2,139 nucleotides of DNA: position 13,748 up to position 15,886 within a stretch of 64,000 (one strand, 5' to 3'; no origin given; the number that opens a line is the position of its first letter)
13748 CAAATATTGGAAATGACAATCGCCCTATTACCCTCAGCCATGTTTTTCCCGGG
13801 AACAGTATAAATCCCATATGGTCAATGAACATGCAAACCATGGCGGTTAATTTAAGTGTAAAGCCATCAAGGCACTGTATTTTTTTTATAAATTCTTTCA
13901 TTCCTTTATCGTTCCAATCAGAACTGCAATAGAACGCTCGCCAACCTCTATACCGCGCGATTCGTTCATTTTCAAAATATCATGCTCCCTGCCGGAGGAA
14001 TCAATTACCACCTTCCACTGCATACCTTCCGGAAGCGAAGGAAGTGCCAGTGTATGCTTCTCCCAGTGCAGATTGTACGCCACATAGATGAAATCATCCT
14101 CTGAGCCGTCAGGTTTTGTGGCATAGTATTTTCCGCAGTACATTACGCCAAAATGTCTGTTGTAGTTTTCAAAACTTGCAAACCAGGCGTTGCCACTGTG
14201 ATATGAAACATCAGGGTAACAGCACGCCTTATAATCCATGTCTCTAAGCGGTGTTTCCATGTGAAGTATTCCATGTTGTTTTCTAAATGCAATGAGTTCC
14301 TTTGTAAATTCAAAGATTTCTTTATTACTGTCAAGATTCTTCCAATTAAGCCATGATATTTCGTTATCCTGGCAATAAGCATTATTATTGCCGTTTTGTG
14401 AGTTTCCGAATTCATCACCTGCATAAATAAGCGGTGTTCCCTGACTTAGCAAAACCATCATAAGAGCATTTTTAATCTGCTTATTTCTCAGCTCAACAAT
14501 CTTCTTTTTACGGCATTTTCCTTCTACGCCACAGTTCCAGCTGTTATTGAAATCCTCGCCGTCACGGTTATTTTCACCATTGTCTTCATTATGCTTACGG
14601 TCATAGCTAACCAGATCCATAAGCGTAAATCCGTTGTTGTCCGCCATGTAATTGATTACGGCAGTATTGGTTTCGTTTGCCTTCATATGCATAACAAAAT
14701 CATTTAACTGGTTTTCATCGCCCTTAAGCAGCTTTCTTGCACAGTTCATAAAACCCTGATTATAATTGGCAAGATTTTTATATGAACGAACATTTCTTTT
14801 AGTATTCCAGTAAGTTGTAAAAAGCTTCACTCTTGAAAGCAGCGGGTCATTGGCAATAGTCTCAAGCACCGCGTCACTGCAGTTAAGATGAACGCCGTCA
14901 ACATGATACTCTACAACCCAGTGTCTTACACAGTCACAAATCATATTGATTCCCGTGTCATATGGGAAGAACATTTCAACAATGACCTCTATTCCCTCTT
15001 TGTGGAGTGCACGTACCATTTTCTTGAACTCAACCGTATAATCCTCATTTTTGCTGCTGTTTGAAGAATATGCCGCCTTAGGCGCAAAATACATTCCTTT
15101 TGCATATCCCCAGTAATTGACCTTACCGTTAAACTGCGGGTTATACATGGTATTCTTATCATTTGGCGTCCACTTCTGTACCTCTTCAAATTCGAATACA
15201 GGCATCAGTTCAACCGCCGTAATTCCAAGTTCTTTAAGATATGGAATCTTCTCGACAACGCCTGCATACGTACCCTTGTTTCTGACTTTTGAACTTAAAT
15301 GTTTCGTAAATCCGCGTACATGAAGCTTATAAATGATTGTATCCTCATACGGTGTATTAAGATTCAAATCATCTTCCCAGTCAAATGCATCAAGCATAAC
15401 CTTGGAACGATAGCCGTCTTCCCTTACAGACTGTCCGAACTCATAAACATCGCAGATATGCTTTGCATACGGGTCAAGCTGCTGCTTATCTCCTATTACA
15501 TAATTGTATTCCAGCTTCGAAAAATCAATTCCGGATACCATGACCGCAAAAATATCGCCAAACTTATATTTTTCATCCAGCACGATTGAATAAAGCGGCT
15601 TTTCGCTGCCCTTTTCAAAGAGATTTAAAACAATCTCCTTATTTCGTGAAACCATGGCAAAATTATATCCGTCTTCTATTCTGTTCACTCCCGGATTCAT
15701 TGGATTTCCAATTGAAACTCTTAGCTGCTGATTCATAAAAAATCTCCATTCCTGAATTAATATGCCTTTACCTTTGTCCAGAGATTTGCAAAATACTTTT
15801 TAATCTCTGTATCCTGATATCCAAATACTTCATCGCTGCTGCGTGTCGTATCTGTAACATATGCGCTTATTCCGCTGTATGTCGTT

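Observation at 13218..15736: Intact GlgX/isoamylase-like gene with all GH13 catalytic residues replaced, translationally coupled to TraX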

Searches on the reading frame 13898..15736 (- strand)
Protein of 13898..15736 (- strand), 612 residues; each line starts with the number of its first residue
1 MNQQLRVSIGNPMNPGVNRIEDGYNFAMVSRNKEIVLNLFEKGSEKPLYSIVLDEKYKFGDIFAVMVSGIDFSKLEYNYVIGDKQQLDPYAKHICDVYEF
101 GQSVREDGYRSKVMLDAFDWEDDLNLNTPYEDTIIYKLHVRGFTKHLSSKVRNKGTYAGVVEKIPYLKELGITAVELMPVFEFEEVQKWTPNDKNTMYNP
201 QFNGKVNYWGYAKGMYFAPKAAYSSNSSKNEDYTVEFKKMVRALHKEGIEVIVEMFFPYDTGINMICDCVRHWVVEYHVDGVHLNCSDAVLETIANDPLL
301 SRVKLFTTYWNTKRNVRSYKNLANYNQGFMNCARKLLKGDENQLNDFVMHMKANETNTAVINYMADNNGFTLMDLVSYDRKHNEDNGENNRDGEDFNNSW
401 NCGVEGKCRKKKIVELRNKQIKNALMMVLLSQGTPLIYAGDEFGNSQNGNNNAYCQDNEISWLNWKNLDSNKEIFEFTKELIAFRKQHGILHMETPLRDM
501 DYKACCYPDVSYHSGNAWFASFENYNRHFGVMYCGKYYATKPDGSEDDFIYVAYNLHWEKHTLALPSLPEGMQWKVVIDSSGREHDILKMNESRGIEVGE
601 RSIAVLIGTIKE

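Call 3: search_protein_families(library=pfam, proteins=[window:13898-15736:-], max_evalue=0.01)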
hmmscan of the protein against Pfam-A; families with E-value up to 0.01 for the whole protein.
window:13898-15736:- (612 aa): 3 families
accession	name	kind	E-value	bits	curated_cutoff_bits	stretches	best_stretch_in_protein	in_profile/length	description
PF00128.31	Alpha-amylase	-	3e-14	53.6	22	2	149-255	10-87/446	Alpha amylase, catalytic domain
PF21156.3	ISOA1-3_C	-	9.7e-05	23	27.3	1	544-592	25-73/106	Isoamylase 1-3, C-terminal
PF21331.3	Isoamylase_C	-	0.0031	18.4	27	1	547-583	37-73/107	Isoamylase, C-terminal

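Call 4: search_protein_families(library=ncbifam, proteins=[window:13898-15736:-], max_evalue=0.01)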
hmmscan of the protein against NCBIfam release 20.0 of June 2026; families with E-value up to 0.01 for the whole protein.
window:13898-15736:- (612 aa): 17 families
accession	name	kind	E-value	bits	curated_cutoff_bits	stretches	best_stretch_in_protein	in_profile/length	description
TIGR02100.1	glgX_debranch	equivalog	7.1e-103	344.9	640.9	2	262-606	318-686/688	glycogen debranching protein GlgX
NF002983.0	PRK03705.1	equivalog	2.3e-77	260.5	901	2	262-496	313-569/658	glycogen debranching protein GlgX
NF011082.0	PRK14510.1-1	equivalog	2.5e-67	227.3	2511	2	287-609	355-686/1410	bifunctional glycogen debranching protein GlgX/4-alpha-glucanotransferase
TIGR02104.1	pulA_typeI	equivalog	1.6e-42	145.4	504.5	2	33-258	31-252/605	type I pullulanase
TIGR02402.1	trehalose_TreZ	equivalog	6.2e-26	90.8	538.8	1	64-255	33-181/545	malto-oligosyltrehalose trehalohydrolase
TIGR02102.1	pullulan_Gpos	equivalog_domain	6.1e-25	87.2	1042.25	1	85-270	399-590/1113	pullulanase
NF008051.0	PRK10785.1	equivalog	2.4e-13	49.2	568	2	144-205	165-225/607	maltodextrin glucosidase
TIGR02103.1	pullul_strch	subfamily_domain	1e-11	43.6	697.6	2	209-257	380-427/900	pullulanase-type alpha-1,6-glucosidase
NF008967.0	PRK12313.1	equivalog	8.1e-11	41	577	1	95-254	104-239/633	1,4-alpha-glucan branching protein GlgB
NF041321.1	Alpha-amyl_MalA_Halo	equivalog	3.9e-10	38.8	875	2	131-184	258-308/666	alpha-amylase MalA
NF003811.1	PRK05402.1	equivalog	2.5e-09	36.2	741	1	65-255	70-232/619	1,4-alpha-glucan branching protein GlgB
TIGR02456.1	treS_nterm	equivalog_domain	5.3e-09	35.1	678.35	1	130-182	3-52/539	maltose alpha-D-glucosyltransferase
TIGR02403.1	trehalose_treC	equivalog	6.1e-09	35.1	799.05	1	131-182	3-51/544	alpha,alpha-phosphotrehalase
NF041090.1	Cyc-maltodext_AglB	equivalog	8.6e-09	34.7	540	2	390-492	277-373/470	cyclomaltodextrinase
NF011083.0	PRK14510.1-2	equivalog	1.7e-06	25.9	1322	1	155-196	220-261/1186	bifunctional glycogen debranching protein GlgX/4-alpha-glucanotransferase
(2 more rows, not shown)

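Call 5: search_solved_structures(query=window:13898-15736:-, show_alignments=3)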
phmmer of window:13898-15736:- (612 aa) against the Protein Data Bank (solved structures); distinct sequences matched with E-value up to 0.001: 71 (the best 60 are shown).
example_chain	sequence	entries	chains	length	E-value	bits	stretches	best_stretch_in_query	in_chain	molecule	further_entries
4j7r_A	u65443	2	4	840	1.3e-78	268.3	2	357-502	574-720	Isoamylase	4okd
9xvi_A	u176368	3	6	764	4.8e-78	266.4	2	281-491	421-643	Isoamylase 1, chloroplastic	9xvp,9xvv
9xve_A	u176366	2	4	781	5.4e-78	266.2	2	281-491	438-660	Isoamylase 1, chloroplastic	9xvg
2vnc_A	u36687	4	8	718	3.3e-77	263.6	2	262-496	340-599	GLYCOGEN OPERON PROTEIN GLGX | Glycogen debranching enzyme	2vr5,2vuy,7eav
7u39_A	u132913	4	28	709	2.1e-76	261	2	263-493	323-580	Glycogen debranching enzyme GlgX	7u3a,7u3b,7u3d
9j60_A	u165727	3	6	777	2.9e-75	257.2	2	289-492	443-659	Isoamylase 1, chloroplastic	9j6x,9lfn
2wsk_A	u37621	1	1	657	1.8e-60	208.4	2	264-487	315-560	GLYCOGEN DEBRANCHING ENZYME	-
9xvi_C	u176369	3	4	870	6.3e-43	150.4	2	10-260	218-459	Isoamylase 2, chloroplastic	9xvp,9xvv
9j6x_C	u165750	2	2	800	3.9e-39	137.9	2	264-581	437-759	Isoamylase 2, chloroplastic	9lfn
1bf2_A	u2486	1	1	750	2.1e-36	128.9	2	130-258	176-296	ISOAMYLASE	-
2e8y_A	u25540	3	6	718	2.9e-28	102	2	97-258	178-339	AmyX protein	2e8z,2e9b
3wdh_A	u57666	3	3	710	6.5e-26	94.2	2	123-258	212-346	Type I pullulanase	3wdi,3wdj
6jeq_A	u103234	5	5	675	1.2e-25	93.3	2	116-263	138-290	Pulullanase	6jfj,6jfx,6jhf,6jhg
6jhi_A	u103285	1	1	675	1.3e-25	93.2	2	116-263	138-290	Pulullanase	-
6jhh_A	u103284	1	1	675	2.2e-25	92.5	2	116-264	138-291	Pulullanase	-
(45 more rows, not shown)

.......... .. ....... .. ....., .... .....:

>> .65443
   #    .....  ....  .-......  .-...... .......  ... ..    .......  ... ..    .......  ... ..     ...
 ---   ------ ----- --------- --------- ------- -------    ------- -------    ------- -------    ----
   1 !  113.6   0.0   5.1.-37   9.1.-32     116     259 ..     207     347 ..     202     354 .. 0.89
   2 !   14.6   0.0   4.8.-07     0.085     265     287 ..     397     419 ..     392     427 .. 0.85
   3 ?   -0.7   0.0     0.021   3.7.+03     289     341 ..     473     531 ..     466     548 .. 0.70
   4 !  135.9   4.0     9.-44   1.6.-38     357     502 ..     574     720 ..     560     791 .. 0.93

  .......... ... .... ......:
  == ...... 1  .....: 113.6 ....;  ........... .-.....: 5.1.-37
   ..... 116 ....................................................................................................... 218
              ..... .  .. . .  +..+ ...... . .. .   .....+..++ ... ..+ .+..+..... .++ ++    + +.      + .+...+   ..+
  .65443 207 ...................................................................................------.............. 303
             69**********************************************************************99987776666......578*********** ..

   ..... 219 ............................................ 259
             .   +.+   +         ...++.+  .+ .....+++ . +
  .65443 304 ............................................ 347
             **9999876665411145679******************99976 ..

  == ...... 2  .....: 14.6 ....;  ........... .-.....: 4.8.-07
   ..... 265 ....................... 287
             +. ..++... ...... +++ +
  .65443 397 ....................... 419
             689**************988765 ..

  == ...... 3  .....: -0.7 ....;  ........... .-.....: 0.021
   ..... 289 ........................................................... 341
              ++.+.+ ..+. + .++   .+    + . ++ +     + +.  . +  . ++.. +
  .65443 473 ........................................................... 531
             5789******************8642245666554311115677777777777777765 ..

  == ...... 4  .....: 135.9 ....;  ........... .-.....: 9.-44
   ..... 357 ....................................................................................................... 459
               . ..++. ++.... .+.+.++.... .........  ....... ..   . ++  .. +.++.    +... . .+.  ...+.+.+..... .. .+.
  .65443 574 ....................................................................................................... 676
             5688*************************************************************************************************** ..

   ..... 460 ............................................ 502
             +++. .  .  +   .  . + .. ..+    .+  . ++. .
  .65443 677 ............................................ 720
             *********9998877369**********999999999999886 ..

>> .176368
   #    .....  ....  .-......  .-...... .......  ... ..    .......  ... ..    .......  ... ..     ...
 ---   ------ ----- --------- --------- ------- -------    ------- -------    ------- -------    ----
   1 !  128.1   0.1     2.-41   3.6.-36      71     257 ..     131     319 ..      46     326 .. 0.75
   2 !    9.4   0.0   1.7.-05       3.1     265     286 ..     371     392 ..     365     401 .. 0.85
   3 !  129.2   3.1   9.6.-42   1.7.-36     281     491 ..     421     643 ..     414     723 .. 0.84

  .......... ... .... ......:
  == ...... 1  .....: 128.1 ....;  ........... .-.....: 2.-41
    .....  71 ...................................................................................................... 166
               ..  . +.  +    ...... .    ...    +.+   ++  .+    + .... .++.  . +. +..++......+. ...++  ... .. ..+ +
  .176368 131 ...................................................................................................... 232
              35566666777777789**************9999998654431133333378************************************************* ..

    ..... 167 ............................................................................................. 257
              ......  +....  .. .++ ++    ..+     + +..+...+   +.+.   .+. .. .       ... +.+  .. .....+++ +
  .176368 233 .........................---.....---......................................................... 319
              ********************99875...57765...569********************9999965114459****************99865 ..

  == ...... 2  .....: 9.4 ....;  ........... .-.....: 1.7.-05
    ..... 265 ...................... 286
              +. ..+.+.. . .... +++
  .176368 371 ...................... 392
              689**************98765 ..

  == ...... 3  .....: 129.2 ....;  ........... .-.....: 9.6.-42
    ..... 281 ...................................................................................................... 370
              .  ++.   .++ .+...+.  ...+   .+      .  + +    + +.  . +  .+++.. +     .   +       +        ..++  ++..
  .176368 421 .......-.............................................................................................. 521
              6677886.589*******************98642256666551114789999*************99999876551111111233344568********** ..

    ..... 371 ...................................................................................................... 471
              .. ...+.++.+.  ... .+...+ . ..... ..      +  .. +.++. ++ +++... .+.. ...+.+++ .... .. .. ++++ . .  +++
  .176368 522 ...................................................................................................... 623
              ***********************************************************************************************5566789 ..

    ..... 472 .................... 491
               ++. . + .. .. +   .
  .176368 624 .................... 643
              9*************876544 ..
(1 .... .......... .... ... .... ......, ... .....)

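Call 6: find_homologous_proteins(query=window:13898-15736:-, max_evalue=1e-10)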
Query window:13898-15736:- (612 aa): 8000 proteins with E <= 1e-10 among 8000 candidates; the best 120 are listed.
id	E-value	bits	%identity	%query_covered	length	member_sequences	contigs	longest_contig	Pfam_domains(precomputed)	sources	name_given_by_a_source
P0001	0.0e+0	1392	97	100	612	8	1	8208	PF00128.32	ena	-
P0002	0.0e+0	1125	77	99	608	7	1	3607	PF00128.32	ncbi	-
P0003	0.0e+0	1118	77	99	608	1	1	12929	PF00128.32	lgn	-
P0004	0.0e+0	1117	78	99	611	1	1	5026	PF00128.32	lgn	-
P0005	0.0e+0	1115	77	100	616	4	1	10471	PF00128.32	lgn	-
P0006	0.0e+0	1112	75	99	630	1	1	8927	PF00128.32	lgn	-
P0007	0.0e+0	1112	76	99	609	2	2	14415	PF00128.32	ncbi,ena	-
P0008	0.0e+0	1108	75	100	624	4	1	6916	PF00128.32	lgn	-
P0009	0.0e+0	1098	77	99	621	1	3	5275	PF00128.32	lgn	-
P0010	0.0e+0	1095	75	99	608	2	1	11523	PF00128.32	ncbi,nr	ncbi:MAG: alpha-amylase family glycosyl hydrolase [Alistipes sp.]|nr:alpha-amylase family glycosyl h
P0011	0.0e+0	1095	75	99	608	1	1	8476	PF00128.32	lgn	-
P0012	0.0e+0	1091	75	99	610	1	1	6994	PF00128.32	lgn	-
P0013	0.0e+0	1083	75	99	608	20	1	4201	PF00128.32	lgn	-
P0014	0.0e+0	1065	73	100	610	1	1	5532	PF00128.32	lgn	-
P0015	0.0e+0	1035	71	100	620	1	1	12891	PF00128.32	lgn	-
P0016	0.0e+0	1027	70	100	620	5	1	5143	PF00128.32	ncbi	-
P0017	0.0e+0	1015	69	99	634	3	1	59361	PF00128.32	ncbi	ncbi:MAG: alpha-amylase family glycosyl hydrolase [Lachnospiraceae bacterium]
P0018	3.8e-298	1008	70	99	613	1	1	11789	PF00128.32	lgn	-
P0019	1.4e-297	1007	71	100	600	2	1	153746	PF00128.32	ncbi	-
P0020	1.7e-297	1006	70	100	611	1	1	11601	PF00128.32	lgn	-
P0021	7.6e-281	951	66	100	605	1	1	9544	PF00128.32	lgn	-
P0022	2.0e-264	897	65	82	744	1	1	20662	PF00128.32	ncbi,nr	ncbi:MAG: alpha-amylase [Lachnospiraceae bacterium]|nr:alpha-amylase [Lachnospiraceae bacterium]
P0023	3.2e-243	827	60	99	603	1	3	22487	PF00128.32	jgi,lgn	jgi:glycogen operon protein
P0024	5.7e-237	806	59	99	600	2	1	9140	PF02922.25,PF00128.32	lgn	-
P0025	1.1e-233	795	58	99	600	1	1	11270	PF00128.32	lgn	-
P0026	2.4e-233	794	59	98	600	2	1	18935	PF00128.32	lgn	-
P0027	6.6e-233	793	59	98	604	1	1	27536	PF00128.32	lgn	-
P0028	6.2e-231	786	59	99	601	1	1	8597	PF00128.32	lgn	-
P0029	9.2e-231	786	58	94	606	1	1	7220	PF00128.32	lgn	-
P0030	9.9e-231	786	58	94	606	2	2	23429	PF00128.32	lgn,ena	-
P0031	9.5e-226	769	57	98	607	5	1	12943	PF00128.32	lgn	-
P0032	2.5e-225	768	57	98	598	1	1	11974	PF00128.32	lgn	-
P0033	1.9e-215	735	53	99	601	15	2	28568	PF00128.32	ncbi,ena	-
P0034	9.7e-212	723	55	99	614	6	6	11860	PF00128.32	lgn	-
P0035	1.2e-211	723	52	99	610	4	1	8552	PF00128.32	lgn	-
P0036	1.6e-210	719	53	99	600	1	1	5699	PF00128.32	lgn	-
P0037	2.4e-210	718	52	99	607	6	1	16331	PF00128.32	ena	-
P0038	1.8e-209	716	53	99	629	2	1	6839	PF00128.32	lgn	-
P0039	1.1e-208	713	54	99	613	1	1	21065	PF00128.32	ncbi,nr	ncbi:MAG: alpha-amylase [Eubacteriales bacterium]|nr:alpha-amylase [Eubacteriales bacterium]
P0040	2.8e-207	708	52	99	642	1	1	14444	PF00128.32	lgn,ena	-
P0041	7.4e-207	707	51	99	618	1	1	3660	PF00128.32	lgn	-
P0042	1.8e-206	706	52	98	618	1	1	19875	PF00128.32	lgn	-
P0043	3.1e-206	705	52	99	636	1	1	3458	PF00128.32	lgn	-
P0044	4.8e-206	704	53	98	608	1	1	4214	PF00128.32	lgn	-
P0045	4.0e-205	701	51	99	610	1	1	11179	PF00128.32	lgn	-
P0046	3.7e-204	698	52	99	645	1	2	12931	PF00128.32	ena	-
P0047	8.7e-204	697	52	98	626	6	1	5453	PF00128.32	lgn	-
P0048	1.6e-203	696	53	98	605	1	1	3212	PF02922.25,PF00128.32,PF21156.4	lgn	-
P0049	2.3e-202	692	50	99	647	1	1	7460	PF00128.32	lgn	-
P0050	3.5e-202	691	79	61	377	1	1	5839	PF00128.32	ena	-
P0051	2.6e-200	685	50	98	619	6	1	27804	PF02922.25,PF00128.32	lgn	-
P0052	4.2e-200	685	52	99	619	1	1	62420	PF00128.32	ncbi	-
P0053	1.3e-199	683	51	99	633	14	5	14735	PF00128.32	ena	-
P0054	1.4e-199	683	50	99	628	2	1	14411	PF00128.32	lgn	-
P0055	1.9e-199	682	51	98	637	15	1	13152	PF00128.32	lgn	-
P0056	2.0e-199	682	50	99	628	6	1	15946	PF00128.32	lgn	-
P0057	4.8e-199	681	51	99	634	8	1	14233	PF00128.32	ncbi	ncbi:MAG: hypothetical protein ACI4EJ_06430 [Bacteroides sp.]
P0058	6.4e-199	681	50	99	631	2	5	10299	PF00128.32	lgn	-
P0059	7.0e-199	681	50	99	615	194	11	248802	PF00128.32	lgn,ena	-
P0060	8.9e-199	680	50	99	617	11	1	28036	PF00128.32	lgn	-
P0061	8.4e-198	677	50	99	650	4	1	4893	PF00128.32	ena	-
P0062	1.8e-197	676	50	99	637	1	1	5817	PF00128.32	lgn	-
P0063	2.0e-197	676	50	99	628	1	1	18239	PF00128.32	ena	-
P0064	5.1e-197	674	50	99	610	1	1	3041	PF00128.32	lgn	-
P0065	1.1e-196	673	50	99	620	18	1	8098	PF00128.32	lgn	-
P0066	1.2e-196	673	49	99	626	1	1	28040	PF00128.32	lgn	-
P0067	1.8e-196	673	49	99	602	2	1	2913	PF00128.32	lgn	-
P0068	2.3e-196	672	49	99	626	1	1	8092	PF00128.32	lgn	-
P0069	4.2e-196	671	49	99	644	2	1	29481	PF00128.32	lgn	-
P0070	1.1e-195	670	49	99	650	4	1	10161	PF00128.32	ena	-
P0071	1.6e-195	669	49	99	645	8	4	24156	PF00128.32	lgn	-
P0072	2.0e-195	669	50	99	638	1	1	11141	PF00128.32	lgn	-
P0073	3.1e-195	668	48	100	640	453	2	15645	PF00128.32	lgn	-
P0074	7.0e-195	667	50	99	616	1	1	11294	PF00128.32,PF21331.5,PF21156.4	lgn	-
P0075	1.0e-194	667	50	99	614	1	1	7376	PF00128.32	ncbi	-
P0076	2.1e-194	666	51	99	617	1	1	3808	PF00128.32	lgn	-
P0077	2.8e-194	665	51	99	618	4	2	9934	PF00128.32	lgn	-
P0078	3.2e-194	665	51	99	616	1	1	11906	PF00128.32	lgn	-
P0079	1.0e-193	663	52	99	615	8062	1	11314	PF00128.32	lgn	-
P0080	1.2e-193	663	51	97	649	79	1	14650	PF00128.32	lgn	-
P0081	1.5e-193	663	50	99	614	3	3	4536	PF00128.32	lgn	-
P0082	6.5e-193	661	49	99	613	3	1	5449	PF00128.32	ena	-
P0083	1.5e-192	660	49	98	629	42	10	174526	PF00128.32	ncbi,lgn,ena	-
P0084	1.5e-192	660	48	99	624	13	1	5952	PF00128.32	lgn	-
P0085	2.6e-192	659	49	99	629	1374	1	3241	PF00128.32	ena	-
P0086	1.8e-191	656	49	99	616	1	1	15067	PF00128.32,PF21331.5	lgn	-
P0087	3.4e-191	655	49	99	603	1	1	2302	PF00128.32,PF21331.5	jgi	-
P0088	3.6e-191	655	51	93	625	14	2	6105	PF00128.32,PF21331.5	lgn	-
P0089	4.2e-191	655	50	99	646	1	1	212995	PF00128.32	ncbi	ncbi:MAG: hypothetical protein ACI4E1_01640 [Lachnospira sp.]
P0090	6.6e-191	654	51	96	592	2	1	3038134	PF00128.32,PF21331.5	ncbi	-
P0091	6.7e-191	654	51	97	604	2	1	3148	PF00128.32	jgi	jgi:glycogen operon protein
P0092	7.5e-191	654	48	99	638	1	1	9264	PF00128.32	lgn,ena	-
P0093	7.9e-191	654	50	99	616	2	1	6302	PF00128.32,PF21331.5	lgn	-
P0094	3.9e-190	652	51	97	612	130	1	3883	PF00128.32,PF21331.5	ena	-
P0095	5.4e-190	651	50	99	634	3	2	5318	PF00128.32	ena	-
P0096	1.1e-189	650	51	98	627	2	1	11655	PF02922.25,PF00128.32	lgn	-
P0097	1.4e-189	650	50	99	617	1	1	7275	PF00128.32,PF21331.5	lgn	-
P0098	1.9e-189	649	49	97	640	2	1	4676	PF00128.32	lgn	-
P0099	2.1e-189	649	49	97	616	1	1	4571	PF00128.32,PF21331.5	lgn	-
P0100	3.5e-189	648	49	99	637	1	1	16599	PF00128.32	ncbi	-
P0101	4.9e-189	648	49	98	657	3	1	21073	PF00128.32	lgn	-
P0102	2.7e-188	646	48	99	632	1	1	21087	PF02922.25,PF00128.32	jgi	-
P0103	3.7e-188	645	49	97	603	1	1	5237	PF00128.32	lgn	-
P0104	6.7e-188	644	49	97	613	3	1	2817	PF00128.32,PF21331.5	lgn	-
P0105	6.9e-188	644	48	99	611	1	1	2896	PF00128.32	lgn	-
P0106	8.7e-188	644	48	97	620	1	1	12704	PF00128.32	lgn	-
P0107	1.2e-187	643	49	97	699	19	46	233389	PF00128.32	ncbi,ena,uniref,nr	ncbi:MAG TPA: alpha-amylase [Candidatus Lachnoclostridium pullistercoris]|uniref:Alpha-amylase n=1 T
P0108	1.9e-187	643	49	97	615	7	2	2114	PF00128.32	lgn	-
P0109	2.2e-187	643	49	97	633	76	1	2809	PF00128.32,PF21331.5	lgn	-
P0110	2.2e-187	643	47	98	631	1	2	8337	PF00128.32,PF21331.5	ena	-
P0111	2.8e-187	642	49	97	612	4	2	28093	PF00128.32,PF21331.5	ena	-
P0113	6.4e-187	641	49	98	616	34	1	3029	PF00128.32,PF21331.5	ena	-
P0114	6.8e-187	641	49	99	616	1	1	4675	PF00128.32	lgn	-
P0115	7.2e-187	641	47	98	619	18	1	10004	PF00128.32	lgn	-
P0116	7.5e-187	641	50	99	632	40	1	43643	PF00128.32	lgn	-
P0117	9.8e-187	640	49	99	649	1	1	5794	PF00128.32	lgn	-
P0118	1.1e-186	640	47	99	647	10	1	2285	PF00128.32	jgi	jgi:glycogen operon protein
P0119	1.1e-186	640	49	97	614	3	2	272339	PF00128.32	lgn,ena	-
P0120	1.5e-186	640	48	99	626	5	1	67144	PF00128.32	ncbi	-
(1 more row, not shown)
